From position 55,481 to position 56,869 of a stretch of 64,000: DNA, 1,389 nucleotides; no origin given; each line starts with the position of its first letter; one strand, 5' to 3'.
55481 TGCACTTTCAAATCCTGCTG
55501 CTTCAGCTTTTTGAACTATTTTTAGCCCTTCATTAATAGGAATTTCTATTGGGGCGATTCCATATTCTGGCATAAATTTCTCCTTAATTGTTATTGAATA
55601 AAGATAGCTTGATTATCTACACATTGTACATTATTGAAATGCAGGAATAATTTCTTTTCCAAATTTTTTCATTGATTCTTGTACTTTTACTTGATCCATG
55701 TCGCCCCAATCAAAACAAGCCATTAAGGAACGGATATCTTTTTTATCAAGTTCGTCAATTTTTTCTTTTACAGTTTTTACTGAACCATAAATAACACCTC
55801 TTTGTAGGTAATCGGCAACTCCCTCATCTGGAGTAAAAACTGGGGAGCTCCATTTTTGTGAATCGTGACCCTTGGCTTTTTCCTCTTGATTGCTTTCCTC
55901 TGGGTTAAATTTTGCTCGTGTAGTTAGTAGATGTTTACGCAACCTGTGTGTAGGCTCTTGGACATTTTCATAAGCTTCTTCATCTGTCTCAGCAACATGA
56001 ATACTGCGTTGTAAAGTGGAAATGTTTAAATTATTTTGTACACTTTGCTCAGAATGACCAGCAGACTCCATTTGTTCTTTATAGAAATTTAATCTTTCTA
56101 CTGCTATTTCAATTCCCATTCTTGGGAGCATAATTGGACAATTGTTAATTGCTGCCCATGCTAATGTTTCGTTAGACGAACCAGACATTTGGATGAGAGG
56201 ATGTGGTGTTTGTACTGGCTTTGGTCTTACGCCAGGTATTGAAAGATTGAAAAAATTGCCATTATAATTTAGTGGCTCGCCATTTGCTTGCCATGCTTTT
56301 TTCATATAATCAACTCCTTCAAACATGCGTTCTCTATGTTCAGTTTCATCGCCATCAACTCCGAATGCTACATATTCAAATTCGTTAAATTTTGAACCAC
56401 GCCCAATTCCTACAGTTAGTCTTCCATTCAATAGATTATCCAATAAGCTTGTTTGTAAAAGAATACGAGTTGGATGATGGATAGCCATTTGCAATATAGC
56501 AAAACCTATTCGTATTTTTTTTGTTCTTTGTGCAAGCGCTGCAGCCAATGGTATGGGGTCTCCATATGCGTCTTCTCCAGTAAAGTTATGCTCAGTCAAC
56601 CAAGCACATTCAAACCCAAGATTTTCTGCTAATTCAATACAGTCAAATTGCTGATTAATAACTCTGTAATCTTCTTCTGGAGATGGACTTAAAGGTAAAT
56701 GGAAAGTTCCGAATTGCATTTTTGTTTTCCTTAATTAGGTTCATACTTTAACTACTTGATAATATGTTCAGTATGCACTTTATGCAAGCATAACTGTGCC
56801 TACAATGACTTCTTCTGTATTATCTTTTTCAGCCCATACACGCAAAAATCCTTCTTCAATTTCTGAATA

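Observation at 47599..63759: A 16-gene divergent operon pair encodes an uncharacterised CoA-thioester / flavin-monooxygenase catabolic pathway with no regulator gene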

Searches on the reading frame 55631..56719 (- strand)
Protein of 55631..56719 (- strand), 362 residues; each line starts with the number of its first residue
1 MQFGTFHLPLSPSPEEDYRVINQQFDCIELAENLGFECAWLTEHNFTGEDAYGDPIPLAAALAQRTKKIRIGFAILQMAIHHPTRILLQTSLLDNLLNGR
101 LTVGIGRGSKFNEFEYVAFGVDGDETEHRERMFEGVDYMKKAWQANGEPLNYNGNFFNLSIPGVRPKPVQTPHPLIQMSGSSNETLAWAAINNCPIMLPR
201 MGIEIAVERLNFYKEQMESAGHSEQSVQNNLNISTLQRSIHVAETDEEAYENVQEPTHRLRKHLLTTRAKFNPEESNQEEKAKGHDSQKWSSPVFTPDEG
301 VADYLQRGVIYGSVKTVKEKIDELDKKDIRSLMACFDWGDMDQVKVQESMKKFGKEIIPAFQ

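Call 4: search_protein_families(library=pfam, proteins=[window:55631-56719:-], max_evalue=0.01)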
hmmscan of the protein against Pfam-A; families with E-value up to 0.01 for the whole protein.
window:55631-56719:- (362 aa): 1 family
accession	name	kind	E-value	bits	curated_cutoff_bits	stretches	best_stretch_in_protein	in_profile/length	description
PF00296.26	Bac_luciferase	-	1.3e-49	169.7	27.9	1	1-324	1-307/314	Luciferase-like monooxygenase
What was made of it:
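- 55631..56719 (-): LLM1, a 362-aa luciferase-like FMN-type oxygenase candidate. Pfam Bac_luciferase 1.3e-49 (call 4).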

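Call 11: search_protein_families(library=ncbifam, proteins=[window:55631-56719:-], max_evalue=0.001)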
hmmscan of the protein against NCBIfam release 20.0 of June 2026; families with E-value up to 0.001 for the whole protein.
window:55631-56719:- (362 aa): 31 families (the best 25 are shown)
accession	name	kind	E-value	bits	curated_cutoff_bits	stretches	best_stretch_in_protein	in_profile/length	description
TIGR04020.1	seco_metab_LLM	subfamily_domain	7.3e-29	100.9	244.45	1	16-351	16-335/341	MupA/Atu3671 family FMN-dependent luciferase-like monooxygenase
TIGR03571.1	lucif_BA3436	subfamily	3.3e-24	85.7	303.9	1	6-224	15-232/304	TIGR03571 family LLM class oxidoreductase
TIGR03858.1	LLM_2I7G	subfamily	2e-23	82.9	462.25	1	3-360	7-335/337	Atu2307/SP_0267 family LLM class monooxygenase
NF052254.1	luciferase_Alph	exception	1.2e-22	80.6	600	1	1-359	1-348/354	luciferase subunit alpha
TIGR03619.1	F420_Rv2161c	subfamily_domain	1.9e-22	80.1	166.9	1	30-238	6-223/247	TIGR03619 family F420-dependent LLM class oxidoreductase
TIGR04027.1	LLM_KPN_01858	hypoth_equivalog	1.6e-20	73.4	412.9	1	13-146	14-141/326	putative FMN-dependent luciferase-like monooxygenase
TIGR03560.1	F420_Rv1855c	subfamily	9.1e-20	71.4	231.4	1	20-227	11-222/227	TIGR03560 family F420-dependent LLM class oxidoreductase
TIGR03558.1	oxido_grp_1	subfamily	1.1e-18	67.6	166.95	1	21-326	19-296/325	MsnO8 family LLM class oxidoreductase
TIGR04021.1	LLM_DMSO2_sfnG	equivalog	5.3e-18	65.5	382.95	1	26-360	32-344/350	dimethylsulfone monooxygenase SfnG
NF052255.1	luciferase_Beta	exception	4.6e-16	58.8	500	1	1-198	1-194/325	luciferase subunit beta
TIGR03621.1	F420_MSMEG_2516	subfamily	2e-14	53.4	213.15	1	27-190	19-167/295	TIGR03621 family F420-dependent LLM class oxidoreductase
NF002619.0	PRK02271.1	equivalog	4.4e-13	49.2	276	1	22-161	14-140/329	5,10-methylenetetrahydromethanopterin reductase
TIGR03565.1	alk_sulf_monoox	equivalog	1.5e-12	47.3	518.2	1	30-276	35-264/346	FMNH2-dependent alkanesulfonate monooxygenase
NF001939.1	PRK00719.1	subfamily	1.4e-11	43.8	510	1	30-275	35-263/373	alkanesulfonate monooxygenase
TIGR03555.1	F420_mer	equivalog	2.9e-11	43.3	348.7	1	26-190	16-167/325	5,10-methylenetetrahydromethanopterin reductase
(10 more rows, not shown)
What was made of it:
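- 55631..56719 (-): Best NCBIfam hit is the MupA/Atu3671 family at 101 bits against a 244 cutoff (call 11).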

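Call 21: find_encoding_contigs(protein=window:55631-56719:-, flank=10000, max_places=3)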
Protein window:55631-56719:- (362 aa): 23 contigs read that carry it; 3 places shown.
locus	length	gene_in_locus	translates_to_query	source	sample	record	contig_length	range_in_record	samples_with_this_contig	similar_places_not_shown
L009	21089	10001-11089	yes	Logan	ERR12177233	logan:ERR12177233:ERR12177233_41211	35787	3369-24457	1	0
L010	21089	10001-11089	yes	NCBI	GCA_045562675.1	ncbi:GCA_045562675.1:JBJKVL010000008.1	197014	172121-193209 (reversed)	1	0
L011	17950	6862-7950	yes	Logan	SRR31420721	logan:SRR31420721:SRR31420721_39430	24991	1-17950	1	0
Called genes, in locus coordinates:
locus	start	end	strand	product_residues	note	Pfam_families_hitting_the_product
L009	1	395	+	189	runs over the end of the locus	PF02775:TPP_enzyme_C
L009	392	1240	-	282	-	PF04909:Amidohydro_2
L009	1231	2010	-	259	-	PF03096:Ndr, PF00561:Abhydrolase_1, PF12146:Hydrolase_4, PF12697:Abhydrolase_6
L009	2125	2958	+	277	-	PF00561:Abhydrolase_1, PF12697:Abhydrolase_6 (weak)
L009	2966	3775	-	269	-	PF00378:ECH_1, PF16113:ECH_2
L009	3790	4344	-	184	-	-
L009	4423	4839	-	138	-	-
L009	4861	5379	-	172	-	PF00132:Hexapep (weak), PF25084:LbH_EIF2B, PF00132:Hexapep (weak), PF25087:GMPPB_C (weak)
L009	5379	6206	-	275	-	PF00561:Abhydrolase_1, PF12146:Hydrolase_4, PF12697:Abhydrolase_6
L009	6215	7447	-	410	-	PF07690:MFS_1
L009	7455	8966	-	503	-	PF00496:SBP_bac_5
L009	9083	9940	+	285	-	-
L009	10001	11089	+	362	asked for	PF00296:Bac_luciferase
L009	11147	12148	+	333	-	PF00296:Bac_luciferase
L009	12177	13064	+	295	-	PF00561:Abhydrolase_1, PF12146:Hydrolase_4 (weak), PF12697:Abhydrolase_6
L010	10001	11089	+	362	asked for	PF00296:Bac_luciferase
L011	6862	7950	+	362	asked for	PF00296:Bac_luciferase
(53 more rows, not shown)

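Call 30: search_solved_structures(query=window:55631-56719:-, max_evalue=0.00001)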
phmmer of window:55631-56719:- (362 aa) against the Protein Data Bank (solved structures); distinct sequences matched with E-value up to 0.00001: 23.
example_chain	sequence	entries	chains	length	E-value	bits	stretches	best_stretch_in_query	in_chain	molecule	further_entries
8cbb_A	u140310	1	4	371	6e-30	107.6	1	10-359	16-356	Alkanal monooxygenase alpha chain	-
7bip_A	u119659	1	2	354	9.8e-21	77.3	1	11-264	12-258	Luciferase-like monooxygenase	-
6ket_A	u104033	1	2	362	3.6e-19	72.2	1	21-228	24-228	PuwE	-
1brl_A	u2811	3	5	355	3.9e-15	58.9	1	1-228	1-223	BACTERIAL LUCIFERASE | Alkanal monooxygenase alpha chain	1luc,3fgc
8k74_A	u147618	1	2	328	1.1e-13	54.1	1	17-152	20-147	Alkanal monooxygenase alpha chain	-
2i7g_A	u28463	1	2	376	1.9e-13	53.3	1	16-245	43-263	Monooxygenase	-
6fri_A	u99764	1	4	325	6.4e-12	48.3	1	1-223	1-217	Alkanal monooxygenase beta chain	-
8qpl_A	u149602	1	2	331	2.4e-10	43.2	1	27-186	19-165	5,10-methylenetetrahydromethanopterin reductase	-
8qq8_A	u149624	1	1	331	2.4e-10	43.2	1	27-186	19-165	5,10-methylenetetrahydromethanopterin reductase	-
8qpm_A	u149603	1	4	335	2.5e-10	43.1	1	27-186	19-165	5,10-methylenetetrahydromethanopterin reductase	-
1brl_B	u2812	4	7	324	8.7e-10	41.3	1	1-232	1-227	BACTERIAL LUCIFERASE | BETA2 LUCIFERASE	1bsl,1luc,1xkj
3fgc_B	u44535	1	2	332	9.4e-10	41.2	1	1-232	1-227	Alkanal monooxygenase beta chain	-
9fp4_A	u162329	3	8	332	8.1e-09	38.1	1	29-187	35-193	F420-dependent hydroxymycolic acid dehydrogenase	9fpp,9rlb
3rao_A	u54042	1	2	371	1.4e-08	37.3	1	28-183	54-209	Putative Luciferase-like Monooxygenase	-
1f07_A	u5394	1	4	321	1.8e-08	37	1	25-112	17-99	COENZYME F420-DEPENDENT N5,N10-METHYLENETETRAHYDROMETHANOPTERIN REDUCTASE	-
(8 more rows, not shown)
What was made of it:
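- LLM1 groups with FMN oxygenases (LuxA, MupA family; calls 11, 30).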
